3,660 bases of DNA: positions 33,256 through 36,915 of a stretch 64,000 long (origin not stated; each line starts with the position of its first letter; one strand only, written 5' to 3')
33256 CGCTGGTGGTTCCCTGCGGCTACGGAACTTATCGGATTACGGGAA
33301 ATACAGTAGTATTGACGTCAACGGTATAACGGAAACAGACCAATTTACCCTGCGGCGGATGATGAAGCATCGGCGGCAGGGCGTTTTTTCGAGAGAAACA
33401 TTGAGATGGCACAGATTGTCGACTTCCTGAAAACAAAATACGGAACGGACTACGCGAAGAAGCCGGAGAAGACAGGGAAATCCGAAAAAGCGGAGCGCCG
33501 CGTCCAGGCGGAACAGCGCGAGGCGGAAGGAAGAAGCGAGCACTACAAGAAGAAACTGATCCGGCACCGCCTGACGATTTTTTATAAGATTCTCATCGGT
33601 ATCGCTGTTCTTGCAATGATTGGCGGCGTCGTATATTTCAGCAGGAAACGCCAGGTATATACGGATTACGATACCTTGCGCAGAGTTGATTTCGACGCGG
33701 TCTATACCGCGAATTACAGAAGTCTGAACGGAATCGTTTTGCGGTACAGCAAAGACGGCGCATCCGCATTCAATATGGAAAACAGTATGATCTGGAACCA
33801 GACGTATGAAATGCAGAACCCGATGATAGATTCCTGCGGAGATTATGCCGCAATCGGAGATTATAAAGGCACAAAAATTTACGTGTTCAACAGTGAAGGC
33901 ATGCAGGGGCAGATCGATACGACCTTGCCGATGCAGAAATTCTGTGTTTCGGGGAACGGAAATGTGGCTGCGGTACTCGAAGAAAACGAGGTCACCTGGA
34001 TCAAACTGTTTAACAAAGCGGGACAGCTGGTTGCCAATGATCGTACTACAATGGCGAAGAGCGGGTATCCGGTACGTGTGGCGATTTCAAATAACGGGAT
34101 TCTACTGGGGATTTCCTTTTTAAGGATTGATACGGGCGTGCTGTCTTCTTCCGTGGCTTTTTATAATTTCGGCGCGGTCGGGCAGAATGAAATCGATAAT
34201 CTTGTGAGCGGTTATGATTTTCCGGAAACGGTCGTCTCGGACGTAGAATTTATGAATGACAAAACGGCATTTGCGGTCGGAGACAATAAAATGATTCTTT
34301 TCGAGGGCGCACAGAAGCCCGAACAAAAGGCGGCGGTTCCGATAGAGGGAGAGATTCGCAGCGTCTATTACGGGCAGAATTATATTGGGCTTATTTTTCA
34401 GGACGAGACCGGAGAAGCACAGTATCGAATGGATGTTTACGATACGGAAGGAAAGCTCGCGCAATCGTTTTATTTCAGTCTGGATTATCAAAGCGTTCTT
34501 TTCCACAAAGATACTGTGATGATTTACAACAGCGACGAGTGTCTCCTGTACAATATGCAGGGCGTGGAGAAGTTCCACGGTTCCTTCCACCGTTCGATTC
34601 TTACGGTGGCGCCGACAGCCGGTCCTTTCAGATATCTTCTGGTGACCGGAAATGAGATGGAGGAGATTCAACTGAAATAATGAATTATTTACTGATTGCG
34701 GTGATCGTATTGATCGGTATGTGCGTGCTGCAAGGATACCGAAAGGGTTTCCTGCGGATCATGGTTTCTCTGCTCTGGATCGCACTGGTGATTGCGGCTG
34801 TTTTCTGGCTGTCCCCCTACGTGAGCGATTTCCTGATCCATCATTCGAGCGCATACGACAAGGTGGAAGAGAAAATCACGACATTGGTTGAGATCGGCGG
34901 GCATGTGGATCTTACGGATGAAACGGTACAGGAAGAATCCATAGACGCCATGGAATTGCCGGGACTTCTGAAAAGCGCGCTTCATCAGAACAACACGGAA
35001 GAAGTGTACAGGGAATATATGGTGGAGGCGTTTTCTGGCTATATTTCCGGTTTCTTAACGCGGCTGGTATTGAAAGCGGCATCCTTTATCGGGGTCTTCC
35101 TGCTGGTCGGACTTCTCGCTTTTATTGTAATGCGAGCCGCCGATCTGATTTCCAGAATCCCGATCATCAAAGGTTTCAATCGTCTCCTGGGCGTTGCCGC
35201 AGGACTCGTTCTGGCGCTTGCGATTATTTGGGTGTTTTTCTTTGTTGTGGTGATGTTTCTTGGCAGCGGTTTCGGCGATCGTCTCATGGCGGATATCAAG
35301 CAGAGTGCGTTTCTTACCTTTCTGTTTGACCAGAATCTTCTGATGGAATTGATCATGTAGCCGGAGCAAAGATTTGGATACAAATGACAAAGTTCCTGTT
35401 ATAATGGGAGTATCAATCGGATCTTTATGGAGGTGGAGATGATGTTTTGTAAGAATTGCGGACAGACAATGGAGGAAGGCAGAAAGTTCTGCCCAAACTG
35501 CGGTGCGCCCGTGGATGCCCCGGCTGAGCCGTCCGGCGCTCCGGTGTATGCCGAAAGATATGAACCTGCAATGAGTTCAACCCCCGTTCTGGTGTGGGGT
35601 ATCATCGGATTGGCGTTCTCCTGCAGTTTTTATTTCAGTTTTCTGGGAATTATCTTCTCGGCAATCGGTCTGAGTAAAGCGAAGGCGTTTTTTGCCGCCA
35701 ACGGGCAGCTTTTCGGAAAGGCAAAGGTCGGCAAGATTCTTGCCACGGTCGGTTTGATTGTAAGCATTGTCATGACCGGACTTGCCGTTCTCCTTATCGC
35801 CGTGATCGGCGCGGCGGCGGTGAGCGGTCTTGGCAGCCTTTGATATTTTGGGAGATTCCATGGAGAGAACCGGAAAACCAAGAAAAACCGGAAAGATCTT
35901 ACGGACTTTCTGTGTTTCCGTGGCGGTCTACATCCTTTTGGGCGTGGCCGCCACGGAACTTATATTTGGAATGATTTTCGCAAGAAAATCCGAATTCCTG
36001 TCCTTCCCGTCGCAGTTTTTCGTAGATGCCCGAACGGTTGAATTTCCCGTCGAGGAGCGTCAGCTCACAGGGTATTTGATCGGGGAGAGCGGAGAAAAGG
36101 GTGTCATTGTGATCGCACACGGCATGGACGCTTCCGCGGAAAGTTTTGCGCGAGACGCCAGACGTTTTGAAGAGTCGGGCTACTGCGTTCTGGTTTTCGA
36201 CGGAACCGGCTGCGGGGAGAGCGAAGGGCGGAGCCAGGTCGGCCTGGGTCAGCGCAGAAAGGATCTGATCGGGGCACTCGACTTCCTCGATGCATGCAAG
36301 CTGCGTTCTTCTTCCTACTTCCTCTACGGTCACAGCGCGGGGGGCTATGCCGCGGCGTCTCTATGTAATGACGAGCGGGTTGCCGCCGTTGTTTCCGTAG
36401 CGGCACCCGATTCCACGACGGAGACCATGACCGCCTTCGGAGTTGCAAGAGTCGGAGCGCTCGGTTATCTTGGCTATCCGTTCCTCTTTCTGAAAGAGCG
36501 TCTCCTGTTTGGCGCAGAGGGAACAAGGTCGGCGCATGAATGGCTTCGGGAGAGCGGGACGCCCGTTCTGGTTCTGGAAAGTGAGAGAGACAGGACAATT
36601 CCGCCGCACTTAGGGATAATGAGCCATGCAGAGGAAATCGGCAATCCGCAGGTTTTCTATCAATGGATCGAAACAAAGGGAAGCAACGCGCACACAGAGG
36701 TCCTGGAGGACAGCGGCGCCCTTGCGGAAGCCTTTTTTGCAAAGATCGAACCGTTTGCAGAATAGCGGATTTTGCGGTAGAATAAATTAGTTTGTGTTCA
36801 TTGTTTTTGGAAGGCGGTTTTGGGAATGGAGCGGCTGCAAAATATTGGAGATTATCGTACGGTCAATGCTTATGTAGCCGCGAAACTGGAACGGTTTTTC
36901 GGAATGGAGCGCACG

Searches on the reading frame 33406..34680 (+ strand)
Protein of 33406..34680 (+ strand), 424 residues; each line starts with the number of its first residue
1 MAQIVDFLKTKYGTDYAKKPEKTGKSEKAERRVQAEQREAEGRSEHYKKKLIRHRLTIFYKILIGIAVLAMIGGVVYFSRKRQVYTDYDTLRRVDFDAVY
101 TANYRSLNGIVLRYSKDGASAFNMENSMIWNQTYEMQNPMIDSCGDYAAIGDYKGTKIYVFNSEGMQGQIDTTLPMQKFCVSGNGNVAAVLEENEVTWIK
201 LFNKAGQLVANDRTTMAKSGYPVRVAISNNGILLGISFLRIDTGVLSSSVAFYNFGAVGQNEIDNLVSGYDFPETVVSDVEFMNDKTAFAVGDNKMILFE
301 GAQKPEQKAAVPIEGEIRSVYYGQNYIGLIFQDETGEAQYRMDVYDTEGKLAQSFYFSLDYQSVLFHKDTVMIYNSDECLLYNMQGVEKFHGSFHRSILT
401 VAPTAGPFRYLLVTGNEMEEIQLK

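Call 17: search_protein_families(library=pfam, proteins=[window:33406-34680:+], max_evalue=0.01)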
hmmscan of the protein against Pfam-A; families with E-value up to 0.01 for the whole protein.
window:33406-34680:+ (424 aa): 2 families
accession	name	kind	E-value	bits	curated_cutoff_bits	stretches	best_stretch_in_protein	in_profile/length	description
PF18975.6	DUF5711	-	5.1e-128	427.6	26.3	1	82-423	2-344/344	Family of unknown function (DUF5711)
PF03272.18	Mucin_bdg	-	0.0015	18.7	27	1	303-368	16-84/116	Putative mucin or carbohydrate-binding module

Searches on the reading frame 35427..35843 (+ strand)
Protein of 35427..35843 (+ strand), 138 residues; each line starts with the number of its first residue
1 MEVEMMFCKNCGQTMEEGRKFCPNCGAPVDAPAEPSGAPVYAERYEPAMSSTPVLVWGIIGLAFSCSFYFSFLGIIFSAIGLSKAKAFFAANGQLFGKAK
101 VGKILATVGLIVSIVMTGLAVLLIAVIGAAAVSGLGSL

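Call 17: search_protein_families(library=pfam, proteins=[window:35427-35843:+], max_evalue=0.01)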
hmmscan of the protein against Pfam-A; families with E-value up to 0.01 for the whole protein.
window:35427-35843:+ (138 aa): 12 families
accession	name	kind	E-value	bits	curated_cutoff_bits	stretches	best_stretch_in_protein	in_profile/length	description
PF13240.11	Zn_Ribbon_1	-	1.7e-08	34.4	25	1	7-29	1-23/23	zinc-ribbon domain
PF12773.13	DZR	-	1.4e-05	25.5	27.3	1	8-30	1-35/45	Double zinc ribbon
PF14803.11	Zn_ribbon_Nudix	-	0.00014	22.2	25.6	0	20-30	1-11/34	Nudix N-terminal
PF13248.11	Zn_ribbon_3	-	0.00014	21.7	27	1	8-28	5-25/26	zinc-ribbon domain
PF13828.11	DUF4190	-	0.00033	20.8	35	1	55-123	6-62/62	Domain of unknown function (DUF4190)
PF17032.10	Zn_ribbon_15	-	0.00073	20.7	28.9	1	5-26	52-73/73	zinc-ribbon family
PF18912.6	DZR_2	-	0.0036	17.5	27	1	6-31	22-48/56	Double zinc ribbon domain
PF21349.2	RUBY_RBDX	-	0.0042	16.9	26.5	1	8-29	3-26/30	Rubrerythrin, rubredoxin-like domain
PF13920.12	zf-C3HC4_3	-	0.0043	17.3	27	1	5-30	23-47/49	Zinc finger, C3HC4 type (RING finger)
PF24460.1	DUF7575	-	0.0051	16.6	28.5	0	8-30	6-28/28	Domain of unknown function (DUF7575)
PF20173.3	ZnF_RZ-type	-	0.0079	16.2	27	0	7-29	21-41/54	RZ type zinc finger domain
PF24463.1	DUF7577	-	0.0094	16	28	0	22-31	5-14/27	Domain of unknown function (DUF7577)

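Call 36: search_protein_families(library=ncbifam, proteins=[window:35427-35843:+], max_evalue=0.01)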
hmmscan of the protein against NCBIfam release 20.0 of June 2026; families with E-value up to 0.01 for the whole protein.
window:35427-35843:+ (138 aa): 3 families
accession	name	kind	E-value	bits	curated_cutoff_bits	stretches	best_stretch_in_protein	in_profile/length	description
NF040945.1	CCC_membrane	equivalog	8.6e-09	35.6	65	1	51-131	2-86/99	CCC motif membrane protein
TIGR03847.1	TIGR03847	subfamily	0.0024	17.6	117.25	1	6-31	143-168/177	conserved hypothetical protein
NF045510.1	4Cys_prefix_kin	domain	0.0096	16.2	24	0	18-28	15-25/26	4-Cys prefix domain-containing protein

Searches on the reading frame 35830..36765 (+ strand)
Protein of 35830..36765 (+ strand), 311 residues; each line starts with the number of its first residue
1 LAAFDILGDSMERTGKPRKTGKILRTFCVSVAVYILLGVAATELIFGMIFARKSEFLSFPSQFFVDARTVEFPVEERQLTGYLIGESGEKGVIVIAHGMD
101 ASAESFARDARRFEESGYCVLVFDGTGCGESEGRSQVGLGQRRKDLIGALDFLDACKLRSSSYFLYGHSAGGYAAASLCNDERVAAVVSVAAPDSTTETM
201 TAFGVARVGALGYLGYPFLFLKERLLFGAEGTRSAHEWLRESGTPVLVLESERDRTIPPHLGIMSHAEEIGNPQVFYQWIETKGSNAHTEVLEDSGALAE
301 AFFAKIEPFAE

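Call 4: search_protein_families(library=pfam, proteins=[window:35830-36765:+], max_evalue=0.01)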
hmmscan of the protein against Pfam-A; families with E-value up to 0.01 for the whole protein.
window:35830-36765:+ (311 aa): 6 families
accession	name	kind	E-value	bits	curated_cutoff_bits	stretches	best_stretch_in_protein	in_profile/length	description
PF12146.15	Hydrolase_4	-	1.6e-14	54.2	27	1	89-191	3-108/239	Serine aminopeptidase, S33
PF00561.26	Abhydrolase_1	-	2e-09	37.9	25.8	1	92-200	2-110/245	alpha/beta hydrolase fold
PF12697.13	Abhydrolase_6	-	3.4e-08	34.8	26.3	1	93-222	1-117/217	Alpha/beta hydrolase family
PF02129.25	Peptidase_S15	-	0.0002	21.6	23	1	109-207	43-144/262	X-Pro dipeptidyl-peptidase (S15 family)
PF00326.27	Peptidase_S9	-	0.00084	19.3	22.6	1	113-262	10-163/213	Prolyl oligopeptidase family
PF20408.4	Abhydrolase_11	-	0.00094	19.4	27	0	90-255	2-139/193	Alpha/beta hydrolase domain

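Call 5: search_protein_families(library=ncbifam, proteins=[window:35830-36765:+], max_evalue=0.001)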
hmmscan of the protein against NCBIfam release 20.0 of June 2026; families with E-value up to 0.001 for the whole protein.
window:35830-36765:+ (311 aa): 5 families
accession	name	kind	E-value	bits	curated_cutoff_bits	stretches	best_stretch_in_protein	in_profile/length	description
TIGR03100.1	hydr1_PEP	hypoth_equivalog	4.7e-07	29.4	168.45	1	85-200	22-140/274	hydrolase 1, exosortase A system-associated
NF047920.1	lactonase_UilS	equivalog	8.8e-06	25.6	400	1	86-191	20-129/285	UilS family quorum-quenching N-acyl-homoserine lactonase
TIGR03056.1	bchO_mg_che_rel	equivalog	5.5e-05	22.3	172.55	1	91-193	29-129/278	alpha/beta fold hydrolase BchO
TIGR03101.1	hydr2_PEP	hypoth_equivalog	0.00033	20.3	202.75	1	96-134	35-73/266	hydrolase 2, exosortase A system-associated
NF011457.0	PRK14875.1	equivalog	0.00095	18.2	307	0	75-190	118-229/372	acetoin dehydrogenase dihydrolipoyllysine-residue acetyltransferase subunit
